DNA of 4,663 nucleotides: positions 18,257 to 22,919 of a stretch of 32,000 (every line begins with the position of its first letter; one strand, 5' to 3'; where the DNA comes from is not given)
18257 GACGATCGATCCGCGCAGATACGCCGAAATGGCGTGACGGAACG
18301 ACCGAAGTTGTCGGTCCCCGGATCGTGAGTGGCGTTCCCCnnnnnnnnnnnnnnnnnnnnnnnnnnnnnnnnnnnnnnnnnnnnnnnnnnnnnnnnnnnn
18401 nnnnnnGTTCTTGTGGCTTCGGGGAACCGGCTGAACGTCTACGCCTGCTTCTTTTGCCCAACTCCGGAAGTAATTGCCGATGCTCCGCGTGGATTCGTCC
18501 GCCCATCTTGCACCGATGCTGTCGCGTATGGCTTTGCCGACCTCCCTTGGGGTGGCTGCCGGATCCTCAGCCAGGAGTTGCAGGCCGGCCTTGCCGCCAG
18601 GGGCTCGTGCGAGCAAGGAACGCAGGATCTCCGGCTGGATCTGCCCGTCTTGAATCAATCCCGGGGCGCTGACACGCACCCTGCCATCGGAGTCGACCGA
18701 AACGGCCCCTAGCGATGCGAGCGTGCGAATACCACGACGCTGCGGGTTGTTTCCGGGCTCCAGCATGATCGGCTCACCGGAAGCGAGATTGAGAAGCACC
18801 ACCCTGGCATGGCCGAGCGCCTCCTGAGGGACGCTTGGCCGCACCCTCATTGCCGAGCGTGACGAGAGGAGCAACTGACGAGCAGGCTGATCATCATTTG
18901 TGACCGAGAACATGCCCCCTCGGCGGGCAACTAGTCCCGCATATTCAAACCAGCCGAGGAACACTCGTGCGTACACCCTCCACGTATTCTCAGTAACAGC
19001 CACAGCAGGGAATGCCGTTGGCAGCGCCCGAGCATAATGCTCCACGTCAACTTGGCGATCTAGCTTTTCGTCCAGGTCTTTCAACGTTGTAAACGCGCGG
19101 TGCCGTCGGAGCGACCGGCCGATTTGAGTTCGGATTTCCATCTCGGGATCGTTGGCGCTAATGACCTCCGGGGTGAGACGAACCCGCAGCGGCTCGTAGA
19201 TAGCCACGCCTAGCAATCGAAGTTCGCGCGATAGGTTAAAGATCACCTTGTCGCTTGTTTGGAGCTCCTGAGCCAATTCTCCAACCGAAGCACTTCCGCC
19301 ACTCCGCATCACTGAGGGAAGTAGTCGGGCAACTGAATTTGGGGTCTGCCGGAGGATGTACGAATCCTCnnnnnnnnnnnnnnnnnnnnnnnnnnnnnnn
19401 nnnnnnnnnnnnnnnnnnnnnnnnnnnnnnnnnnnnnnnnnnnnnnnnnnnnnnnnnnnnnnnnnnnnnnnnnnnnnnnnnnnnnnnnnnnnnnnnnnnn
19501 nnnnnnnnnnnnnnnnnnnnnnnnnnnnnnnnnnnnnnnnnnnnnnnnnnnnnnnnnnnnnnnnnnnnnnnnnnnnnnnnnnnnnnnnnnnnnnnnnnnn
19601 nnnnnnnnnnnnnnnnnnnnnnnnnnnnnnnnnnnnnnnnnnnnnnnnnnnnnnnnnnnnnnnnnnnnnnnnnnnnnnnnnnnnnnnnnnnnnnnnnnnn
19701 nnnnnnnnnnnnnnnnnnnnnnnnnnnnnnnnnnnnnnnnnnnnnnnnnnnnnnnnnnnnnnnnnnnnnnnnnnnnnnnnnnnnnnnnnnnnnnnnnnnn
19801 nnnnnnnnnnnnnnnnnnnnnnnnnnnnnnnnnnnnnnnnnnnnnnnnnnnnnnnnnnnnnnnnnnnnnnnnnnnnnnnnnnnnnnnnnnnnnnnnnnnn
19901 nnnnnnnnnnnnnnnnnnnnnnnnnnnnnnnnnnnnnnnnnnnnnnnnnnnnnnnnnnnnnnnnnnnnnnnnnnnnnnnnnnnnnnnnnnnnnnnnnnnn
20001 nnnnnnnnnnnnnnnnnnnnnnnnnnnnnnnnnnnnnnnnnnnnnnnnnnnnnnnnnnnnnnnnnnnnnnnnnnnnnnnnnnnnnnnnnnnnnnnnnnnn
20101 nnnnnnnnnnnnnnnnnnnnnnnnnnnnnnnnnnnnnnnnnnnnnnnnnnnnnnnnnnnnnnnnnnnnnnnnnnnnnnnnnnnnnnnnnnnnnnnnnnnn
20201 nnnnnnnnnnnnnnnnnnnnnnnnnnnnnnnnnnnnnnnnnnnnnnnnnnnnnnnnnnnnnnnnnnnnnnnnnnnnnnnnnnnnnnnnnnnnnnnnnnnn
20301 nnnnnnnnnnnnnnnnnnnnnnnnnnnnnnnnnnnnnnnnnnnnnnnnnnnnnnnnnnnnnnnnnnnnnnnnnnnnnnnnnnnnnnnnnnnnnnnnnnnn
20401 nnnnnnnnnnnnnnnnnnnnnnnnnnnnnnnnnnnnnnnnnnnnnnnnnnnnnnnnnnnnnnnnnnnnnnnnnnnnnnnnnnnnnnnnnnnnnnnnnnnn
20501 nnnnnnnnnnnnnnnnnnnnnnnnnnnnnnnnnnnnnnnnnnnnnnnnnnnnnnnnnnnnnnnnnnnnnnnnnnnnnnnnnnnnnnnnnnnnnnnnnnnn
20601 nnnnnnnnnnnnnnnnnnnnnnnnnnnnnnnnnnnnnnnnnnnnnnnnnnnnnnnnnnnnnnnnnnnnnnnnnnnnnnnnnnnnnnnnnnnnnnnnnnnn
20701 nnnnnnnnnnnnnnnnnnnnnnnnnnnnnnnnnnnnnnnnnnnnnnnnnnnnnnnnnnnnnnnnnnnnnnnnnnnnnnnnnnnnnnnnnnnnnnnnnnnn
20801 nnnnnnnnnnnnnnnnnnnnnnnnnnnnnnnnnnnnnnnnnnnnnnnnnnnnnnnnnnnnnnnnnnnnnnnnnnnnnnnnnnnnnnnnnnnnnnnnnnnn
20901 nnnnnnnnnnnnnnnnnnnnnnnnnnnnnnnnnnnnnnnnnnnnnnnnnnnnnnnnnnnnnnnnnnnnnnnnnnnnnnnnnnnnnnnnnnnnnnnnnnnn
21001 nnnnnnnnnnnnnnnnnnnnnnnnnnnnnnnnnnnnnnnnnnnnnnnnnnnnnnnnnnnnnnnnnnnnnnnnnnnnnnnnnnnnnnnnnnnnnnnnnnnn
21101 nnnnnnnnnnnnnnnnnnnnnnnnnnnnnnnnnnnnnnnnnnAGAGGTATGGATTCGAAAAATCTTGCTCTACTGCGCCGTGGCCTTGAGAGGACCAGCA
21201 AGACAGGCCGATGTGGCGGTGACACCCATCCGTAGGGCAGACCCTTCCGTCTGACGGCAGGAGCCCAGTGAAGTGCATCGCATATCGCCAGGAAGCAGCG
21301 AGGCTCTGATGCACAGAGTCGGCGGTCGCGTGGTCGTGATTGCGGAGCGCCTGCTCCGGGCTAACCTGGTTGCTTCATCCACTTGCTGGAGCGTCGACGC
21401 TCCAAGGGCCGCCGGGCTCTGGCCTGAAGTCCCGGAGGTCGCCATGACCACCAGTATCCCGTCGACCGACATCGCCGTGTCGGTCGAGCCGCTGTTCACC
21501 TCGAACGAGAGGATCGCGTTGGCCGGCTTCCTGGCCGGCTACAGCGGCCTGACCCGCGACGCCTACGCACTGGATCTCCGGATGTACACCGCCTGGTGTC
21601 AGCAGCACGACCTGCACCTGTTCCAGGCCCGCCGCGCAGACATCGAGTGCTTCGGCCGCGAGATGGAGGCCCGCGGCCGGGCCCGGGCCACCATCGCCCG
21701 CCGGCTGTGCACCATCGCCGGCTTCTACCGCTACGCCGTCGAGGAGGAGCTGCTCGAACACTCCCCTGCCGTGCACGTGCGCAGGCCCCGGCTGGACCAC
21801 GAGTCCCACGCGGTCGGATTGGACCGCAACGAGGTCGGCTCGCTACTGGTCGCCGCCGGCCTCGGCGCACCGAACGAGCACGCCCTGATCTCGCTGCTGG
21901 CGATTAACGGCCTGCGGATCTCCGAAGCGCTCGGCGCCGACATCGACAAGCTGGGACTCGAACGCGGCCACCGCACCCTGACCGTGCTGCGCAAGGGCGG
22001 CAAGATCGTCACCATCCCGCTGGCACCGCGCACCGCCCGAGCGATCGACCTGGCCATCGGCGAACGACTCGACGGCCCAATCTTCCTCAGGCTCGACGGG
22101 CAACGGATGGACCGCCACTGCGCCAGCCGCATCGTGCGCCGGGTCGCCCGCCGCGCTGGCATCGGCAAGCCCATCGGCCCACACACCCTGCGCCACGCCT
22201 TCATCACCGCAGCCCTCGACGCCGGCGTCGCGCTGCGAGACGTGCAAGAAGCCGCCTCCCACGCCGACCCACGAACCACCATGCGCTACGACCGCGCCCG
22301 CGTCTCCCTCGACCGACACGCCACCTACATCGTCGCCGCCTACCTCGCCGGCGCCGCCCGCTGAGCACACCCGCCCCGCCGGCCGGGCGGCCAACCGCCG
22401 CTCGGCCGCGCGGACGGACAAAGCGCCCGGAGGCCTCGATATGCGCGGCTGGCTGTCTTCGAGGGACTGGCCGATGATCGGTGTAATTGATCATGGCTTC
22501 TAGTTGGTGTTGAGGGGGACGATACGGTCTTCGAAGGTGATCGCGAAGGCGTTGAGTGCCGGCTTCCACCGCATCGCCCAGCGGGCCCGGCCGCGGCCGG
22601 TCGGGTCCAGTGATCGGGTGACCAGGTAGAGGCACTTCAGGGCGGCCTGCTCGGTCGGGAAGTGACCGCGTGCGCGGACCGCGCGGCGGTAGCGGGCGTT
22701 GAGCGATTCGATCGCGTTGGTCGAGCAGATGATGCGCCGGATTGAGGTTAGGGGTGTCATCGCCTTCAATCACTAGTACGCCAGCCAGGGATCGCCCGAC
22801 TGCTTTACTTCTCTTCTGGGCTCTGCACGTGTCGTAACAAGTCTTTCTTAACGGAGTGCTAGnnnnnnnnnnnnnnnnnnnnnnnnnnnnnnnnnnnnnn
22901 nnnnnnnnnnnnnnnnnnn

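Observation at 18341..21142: Mrr-nuclease / STAND NTPase / winged-helix 933-aa protein in a low-GC island: candidate single-gene (Avs-like) defence system with an unrecognised C-terminal sensor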

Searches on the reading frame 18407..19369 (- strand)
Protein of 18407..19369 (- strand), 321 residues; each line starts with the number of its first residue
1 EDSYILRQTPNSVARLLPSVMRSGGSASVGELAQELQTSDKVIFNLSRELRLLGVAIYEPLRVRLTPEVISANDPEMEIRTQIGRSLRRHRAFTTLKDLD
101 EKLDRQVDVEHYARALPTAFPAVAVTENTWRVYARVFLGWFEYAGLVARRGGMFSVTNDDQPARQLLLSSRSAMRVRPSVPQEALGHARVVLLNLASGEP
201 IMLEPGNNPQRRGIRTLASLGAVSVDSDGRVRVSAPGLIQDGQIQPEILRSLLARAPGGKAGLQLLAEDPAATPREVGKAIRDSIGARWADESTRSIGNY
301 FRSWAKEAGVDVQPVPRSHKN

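Call 41: predict_structure(alignment_id=A3)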
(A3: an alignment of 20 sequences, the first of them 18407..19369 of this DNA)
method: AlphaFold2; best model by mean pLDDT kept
length: 321 residues; sequences in the alignment: 20
mean_pLDDT: 89.8   pTM: 0.63
mean pLDDT of the five models: 89.8, 89.6, 89.5, 88.9, 87.2
residues with pLDDT >= 90: 213; 70-90: 93; 50-70: 14; < 50: 1
segments of 3 or more residues with pLDDT < 50: none
pLDDT, mean of each block of 10 residues (from residue 1): 82 89 94 90 93 94 96 93 94 95 91 95 93 95 90 81 71 76 91 88 84 91 84 87 92 93 97 97 92 95 96 79 38
secondary structure, 60 per line:
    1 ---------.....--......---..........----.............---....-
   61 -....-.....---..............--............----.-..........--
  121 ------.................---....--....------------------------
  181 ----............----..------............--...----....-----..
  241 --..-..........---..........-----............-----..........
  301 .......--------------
elements in order: H10-14 H17-22 E26-28 H29-35 H40-52 E56-59 E62-65 H67-71 H75-88 H91-102 H109-118 H127-143 E147-150 E153-156 H185-196 H209-220 E223-225 E230-233 H246-255 H259-268 H274-285 H291-307

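Call 45: fold_search(model_id=the predicted structure, library=pdb)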
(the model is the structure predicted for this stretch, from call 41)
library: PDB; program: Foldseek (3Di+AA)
matches with E <= 10: 1282; with E <= 0.001: 0
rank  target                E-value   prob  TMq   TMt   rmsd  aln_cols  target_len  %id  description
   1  1lva                  5.6e-03  0.94  0.21  0.24  19.7       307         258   10  Crystal structure of a C-terminal fragment of Moorella thermoacetica elongation factor SelB (released 2002-08-21)
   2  2pjp_A                1.2e-02  1.00  0.18  0.41  10.7       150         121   14  Structure of the mRNA-binding domain of elongation factor SelB from E.coli in complex with SECIS RNA (released 2007-10-30)
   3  5liz                  2.5e-02  0.94  0.35  0.21  17.4       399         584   11  The structure of Nt.BspD6I nicking endonuclease with all cysteines mutated by serine residues at 0.19 nm resolution . (released 2017-08-02)
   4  2ewf                  2.9e-02  0.95  0.35  0.20  17.5       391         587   10  Crystal structure of the site-specific DNA nickase N.BspD6I (released 2006-11-21)
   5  5liq_B                3.1e-02  0.93  0.35  0.21  17.6       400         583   11  The structure of C160S,C508S,C578S mutant of Nt.BspD6I nicking endonuclease at 0.185 nm resolution . (released 2017-08-02)
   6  4m6x_B                3.1e-02  0.51  0.22  0.22  19.4       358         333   10  Mutant structure of methyltransferase from Streptomyces hygroscopicus complexed with S-adenosyl-L-homocysteine and met (released 2014-06-25)
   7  8b9x_B                3.5e-02  0.75  0.15  0.19  19.9       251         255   13  Chimeric protein of human UFM1 E3 ligase, UFL1, and DDRGK1 (released 2023-10-25)
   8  8rdn_B                3.7e-02  0.87  0.17  0.17  11.3       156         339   18  Holomycin methyltransferase DtpM with SAH and XRD-271 (released 2024-10-16)
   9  8b9x_A                3.9e-02  0.57  0.16  0.19  18.4       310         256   11  Chimeric protein of human UFM1 E3 ligase, UFL1, and DDRGK1 (released 2023-10-25)
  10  4o5v                  4.1e-02  0.93  0.17  0.25  10.0       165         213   16  Crystal structure of T. acidophilum IdeR (released 2014-11-05)
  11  4m6y_B                4.1e-02  0.41  0.21  0.21  18.1       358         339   12  Mutant structure of methyltransferase from Streptomyces hygroscopicus complexed with S-adenosyl-L-homocysteine and met (released 2014-06-25)
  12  4kif_B                4.3e-02  0.41  0.21  0.20  18.4       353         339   12  Crystal structure of methyltransferase from Streptomyces hygroscopicus complexed with phenylpyruvic acid (released 2014-05-07)
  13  5lzb_z                4.5e-02  0.57  0.19  0.11  21.4       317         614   13  Structure of SelB-Sec-tRNASec bound to the 70S ribosome in the initial binding state (IB) (released 2016-11-23)
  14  4kic_B                4.7e-02  0.41  0.22  0.21  18.6       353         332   11  Crystal structure of methyltransferase from Streptomyces hygroscopicus complexed with S-adenosyl-L-methionine and phen (released 2014-05-07)
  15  2xv4                  4.7e-02  0.38  0.17  0.14  19.2       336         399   10  Structure of Human RPC62 (partial) (released 2011-03-02)
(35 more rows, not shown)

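Call 79: search_protein_representatives(alignment_id=A3)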
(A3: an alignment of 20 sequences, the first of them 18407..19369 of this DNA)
Query: 20 sequences, 321 profile positions. Proteins with E-value up to 0.001 (for the whole library): 448; up to 1e-10: 235; up to 1e-30: 84. The best 150 are listed.
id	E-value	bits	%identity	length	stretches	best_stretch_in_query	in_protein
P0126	3.0e-127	440.6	-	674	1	1-320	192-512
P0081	1.2e-126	438.6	-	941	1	1-318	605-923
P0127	8.8e-123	426.0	-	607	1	1-320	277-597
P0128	3.8e-122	423.9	-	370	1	1-318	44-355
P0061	1.7e-121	421.8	-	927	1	1-319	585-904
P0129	1.7e-118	411.9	-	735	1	1-313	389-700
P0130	3.9e-113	394.3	-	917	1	1-317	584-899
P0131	2.1e-106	372.2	-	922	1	1-317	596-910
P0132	2.0e-103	362.4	-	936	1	1-319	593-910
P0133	5.8e-103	360.9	-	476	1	1-317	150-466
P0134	8.4e-102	357.0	-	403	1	1-315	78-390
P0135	2.6e-94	332.4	-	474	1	1-316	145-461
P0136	4.2e-94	331.7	-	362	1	30-319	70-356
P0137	6.4e-94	331.1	-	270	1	53-316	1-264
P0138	6.6e-90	317.9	-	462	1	1-313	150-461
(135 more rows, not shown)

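Call 86: search_protein_families(library=pfam, alignment_id=A3, max_evalue=1)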
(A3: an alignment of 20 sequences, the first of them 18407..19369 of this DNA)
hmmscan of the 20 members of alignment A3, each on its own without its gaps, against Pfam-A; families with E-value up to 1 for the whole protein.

A. member 1, window:18407-19369:- (321 aa): 1 family
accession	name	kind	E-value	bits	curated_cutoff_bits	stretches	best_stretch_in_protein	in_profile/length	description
PF09821.14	AAA_assoc_C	-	0.0039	18.2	27.6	1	31-148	2-117/119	C-terminal AAA-associated domain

B. families by the number of members that match (of 20 scanned): 17 families
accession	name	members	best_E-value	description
PF13404.12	HTH_AsnC-type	5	0.0062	AsnC-type helix-turn-helix domain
PF13412.12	HTH_24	5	0.065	Winged helix-turn-helix DNA-binding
PF09821.14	AAA_assoc_C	4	0.0039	C-terminal AAA-associated domain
PF09339.16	HTH_IclR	3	0.0025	IclR helix-turn-helix domain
PF01527.26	HTH_Tnp_1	3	0.004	Transposase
PF12802.13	MarR_2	2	0.023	MarR family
PF08279.18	HTH_11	2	0.12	HTH domain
PF01418.23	HTH_6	2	0.14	Helix-turn-helix domain, rpiR family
PF13542.12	HTH_Tnp_ISL3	1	0.037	Helix-turn-helix domain of transposase family ISL3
PF12840.13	HTH_20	1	0.037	Helix-turn-helix domain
PF02082.26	Rrf2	1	0.044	Iron-dependent Transcriptional regulator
PF04352.18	ProQ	1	0.11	ProQ/FINO family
PF25583.1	WCX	1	0.15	WCX domain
PF18029.7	Glyoxalase_6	1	0.17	Glyoxalase-like domain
PF13309.12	HTH_22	1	0.27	HTH domain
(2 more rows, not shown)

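Call 100: fold_search(model_id=the predicted structure, library=viral)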
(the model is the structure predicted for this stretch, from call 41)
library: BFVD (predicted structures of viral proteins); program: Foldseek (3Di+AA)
matches with E <= 10: 960; with E <= 0.001: 0
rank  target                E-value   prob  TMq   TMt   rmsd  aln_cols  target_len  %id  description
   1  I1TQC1                9.7e-03  0.69  0.18  0.10  20.8       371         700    9  (no name in the UniProt tables at hand)
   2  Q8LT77                1.5e-02  0.93  0.17  0.26  17.6       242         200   11  Uncharacterized protein [Vibrio phage VpV262]
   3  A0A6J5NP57            1.7e-02  0.99  0.17  0.32  13.2       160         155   16  Uncharacterized protein [uncultured Caudovirales phage]
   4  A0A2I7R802            1.8e-02  0.77  0.17  0.24  16.4       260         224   10  (no name in the UniProt tables at hand)
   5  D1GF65                2.1e-02  0.96  0.16  0.26  11.6       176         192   12  Uncharacterized protein [Sulfolobus spindle-shaped virus 7]
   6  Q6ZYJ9                2.4e-02  0.93  0.18  0.31  13.2       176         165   12  PSV transcriptional regulator domain-containing protein [Pyrobaculum spherical virus (isolate United States/Yellowstone)]
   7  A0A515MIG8            2.8e-02  0.97  0.15  0.26  11.5       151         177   14  HTH marR-type domain-containing protein [Gordonia phage SheckWes]
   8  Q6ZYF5                3.1e-02  0.97  0.18  0.22  11.1       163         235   11  Uncharacterized protein [Pyrobaculum spherical virus (isolate United States/Yellowstone)]
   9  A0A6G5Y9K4            3.4e-02  0.77  0.13  0.17  15.4       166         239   14  (no name in the UniProt tables at hand)
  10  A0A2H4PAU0            4.2e-02  0.57  0.17  0.17  16.7       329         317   10  (no name in the UniProt tables at hand)
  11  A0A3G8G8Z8            6.1e-02  0.89  0.17  0.09  13.7       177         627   11  (no name in the UniProt tables at hand)
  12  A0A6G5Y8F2            7.1e-02  0.75  0.14  0.15  13.0       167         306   11  (no name in the UniProt tables at hand)
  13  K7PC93                7.8e-02  0.96  0.16  0.37  10.4       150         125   11  Protein ORF112 [Cyprinid herpesvirus 1]
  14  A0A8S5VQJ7            1.0e-01  0.23  0.17  0.18  13.3       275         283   12  (no name in the UniProt tables at hand)
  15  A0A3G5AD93            1.3e-01  0.75  0.19  0.10  13.5       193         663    6  Cullin family protein [Hyperionvirus sp.]
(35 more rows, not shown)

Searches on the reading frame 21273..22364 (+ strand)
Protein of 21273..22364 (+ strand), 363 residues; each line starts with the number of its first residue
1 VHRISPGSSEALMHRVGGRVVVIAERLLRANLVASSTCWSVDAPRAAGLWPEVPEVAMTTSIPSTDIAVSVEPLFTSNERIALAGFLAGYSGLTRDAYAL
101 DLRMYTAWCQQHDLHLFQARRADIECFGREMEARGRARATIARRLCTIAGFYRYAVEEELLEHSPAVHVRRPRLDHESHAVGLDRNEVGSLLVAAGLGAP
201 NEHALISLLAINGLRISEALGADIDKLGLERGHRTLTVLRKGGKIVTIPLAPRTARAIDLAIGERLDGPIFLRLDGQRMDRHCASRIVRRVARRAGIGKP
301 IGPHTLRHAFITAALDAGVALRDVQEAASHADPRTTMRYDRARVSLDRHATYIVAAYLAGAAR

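Call 5: search_protein_families(library=pfam, proteins=[window:21273-22364:+], max_evalue=0.01)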
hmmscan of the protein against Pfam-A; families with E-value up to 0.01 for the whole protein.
window:21273-22364:+ (363 aa): 3 families
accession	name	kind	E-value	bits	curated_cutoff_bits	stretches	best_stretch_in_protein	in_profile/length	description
PF00589.27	Phage_integrase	-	8.2e-23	81.5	27.1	1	186-342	6-168/172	Phage integrase family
PF02899.23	Phage_int_SAM_1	-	7.8e-11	42.5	22.3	1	89-158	13-82/83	Phage integrase, N-terminal SAM-like domain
PF13495.12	Phage_int_SAM_4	-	0.00038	21.2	27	1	87-160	11-83/85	Phage integrase, N-terminal SAM-like domain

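Call 6: search_protein_families(library=padloc, proteins=[window:21273-22364:+], max_evalue=0.01)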
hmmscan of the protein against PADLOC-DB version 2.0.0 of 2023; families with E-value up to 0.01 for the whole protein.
window:21273-22364:+ (363 aa): 0 families

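Call 7: search_protein_families(library=ncbifam, proteins=[window:21273-22364:+], max_evalue=0.01)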
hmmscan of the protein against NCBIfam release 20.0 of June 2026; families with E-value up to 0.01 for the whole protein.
window:21273-22364:+ (363 aa): 10 families
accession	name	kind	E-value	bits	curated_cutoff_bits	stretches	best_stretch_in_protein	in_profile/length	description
TIGR02225.1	recomb_XerD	equivalog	1.7e-38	132.6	329.6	1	89-339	12-271/290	site-specific tyrosine recombinase XerD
NF001399.0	PRK00283.1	subfamily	2.4e-38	132.1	279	1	89-339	21-280/300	tyrosine recombinase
TIGR02224.1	recomb_XerC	equivalog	2.5e-35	122.3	335.15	1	89-341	12-276/295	tyrosine recombinase XerC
NF040815.2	recomb_XerA_Arch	equivalog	1.7e-29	103.2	220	1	88-342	10-254/263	site-specific tyrosine recombinase/integron integrase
TIGR02249.1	integrase_gron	subfamily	6.1e-21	75.1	265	2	279-341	237-299/315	integron integrase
NF002331.0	PRK01287.1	subfamily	4.2e-14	52.3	371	1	87-342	39-312/365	site-specific tyrosine recombinase XerC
NF011946.0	PRK15417.1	equivalog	3.2e-12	46.3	435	1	282-341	255-314/337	integron integrase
NF003462.0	PRK05084.1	equivalog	1.3e-10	40.6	267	1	203-341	198-343/360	tyrosine recombinase XerS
NF007371.0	PRK09871.1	subfamily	3.3e-10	39.8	222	1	186-341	10-173/198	tyrosine-type DNA invertase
NF007370.0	PRK09870.1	subfamily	1.9e-07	30.9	221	1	183-340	13-177/200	tyrosine-type DNA invertase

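Call 97: search_protein_families(library=phrogs, proteins=[window:21273-22361:+], max_evalue=0.001)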
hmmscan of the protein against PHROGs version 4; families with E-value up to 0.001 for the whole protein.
window:21273-22361:+ (363 aa): 4 families
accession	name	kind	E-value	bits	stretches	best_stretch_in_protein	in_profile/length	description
phrog_1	-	integration and excision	2e-35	124.1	1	96-359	188-452/611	integrase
phrog_216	-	integration and excision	7.5e-29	101.8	1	148-343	22-225/301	integrase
phrog_23271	-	unknown function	4.8e-06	27.4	1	301-346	9-54/67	-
phrog_7685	-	integration and excision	6.5e-06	26.9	1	281-353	161-234/240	integrase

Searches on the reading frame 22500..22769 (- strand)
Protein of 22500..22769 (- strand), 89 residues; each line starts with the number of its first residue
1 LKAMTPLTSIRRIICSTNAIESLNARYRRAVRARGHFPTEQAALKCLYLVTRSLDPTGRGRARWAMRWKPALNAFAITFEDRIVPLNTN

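Call 52: search_protein_families(library=pfam, proteins=[window:22500-22769:-], max_evalue=0.01)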
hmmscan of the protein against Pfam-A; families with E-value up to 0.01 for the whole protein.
window:22500-22769:- (89 aa): 1 family
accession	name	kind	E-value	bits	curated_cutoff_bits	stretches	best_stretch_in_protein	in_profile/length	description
PF00872.24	Transposase_mut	-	6.2e-14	52.1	21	1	9-55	327-373/379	Transposase, Mutator family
